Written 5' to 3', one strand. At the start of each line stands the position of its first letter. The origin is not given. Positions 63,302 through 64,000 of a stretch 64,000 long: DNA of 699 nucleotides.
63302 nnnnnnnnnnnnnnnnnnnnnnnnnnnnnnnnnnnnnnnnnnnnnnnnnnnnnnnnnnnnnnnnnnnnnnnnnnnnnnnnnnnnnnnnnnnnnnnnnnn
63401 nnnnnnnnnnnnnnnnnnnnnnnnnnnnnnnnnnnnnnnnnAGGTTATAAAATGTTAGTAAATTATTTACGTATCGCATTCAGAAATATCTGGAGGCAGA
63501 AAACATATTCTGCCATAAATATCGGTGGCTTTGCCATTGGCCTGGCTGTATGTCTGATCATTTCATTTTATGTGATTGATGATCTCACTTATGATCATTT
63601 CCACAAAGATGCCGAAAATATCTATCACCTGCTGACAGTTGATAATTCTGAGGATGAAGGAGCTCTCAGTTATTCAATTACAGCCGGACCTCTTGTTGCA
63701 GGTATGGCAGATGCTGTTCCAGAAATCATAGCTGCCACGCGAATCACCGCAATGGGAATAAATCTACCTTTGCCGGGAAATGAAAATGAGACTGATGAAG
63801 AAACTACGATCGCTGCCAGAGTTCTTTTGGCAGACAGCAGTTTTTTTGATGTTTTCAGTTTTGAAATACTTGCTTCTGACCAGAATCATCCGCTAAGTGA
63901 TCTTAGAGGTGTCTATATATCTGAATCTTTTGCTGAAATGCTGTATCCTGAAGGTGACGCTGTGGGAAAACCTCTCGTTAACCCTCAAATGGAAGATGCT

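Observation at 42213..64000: Operon with eight tandem double-FtsX (MacB-like) permease paralogues, two ATPases and one adaptor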

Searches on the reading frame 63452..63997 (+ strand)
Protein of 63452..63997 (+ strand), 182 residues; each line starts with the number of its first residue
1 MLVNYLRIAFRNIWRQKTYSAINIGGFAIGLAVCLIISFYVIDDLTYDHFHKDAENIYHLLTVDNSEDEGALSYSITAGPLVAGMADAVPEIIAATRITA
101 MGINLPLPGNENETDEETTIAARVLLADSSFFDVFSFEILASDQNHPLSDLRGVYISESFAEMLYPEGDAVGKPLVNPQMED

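Call 7: search_protein_families(library=pfam, proteins=[window:63452-63997:+])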
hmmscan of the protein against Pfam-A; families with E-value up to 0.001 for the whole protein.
window:63452-63997:+ (182 aa): 1 family
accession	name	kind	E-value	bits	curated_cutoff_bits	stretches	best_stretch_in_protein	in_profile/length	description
PF12704.14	MacB_PCD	-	2.1e-08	35.2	27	1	20-175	1-141/207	MacB-like periplasmic core domain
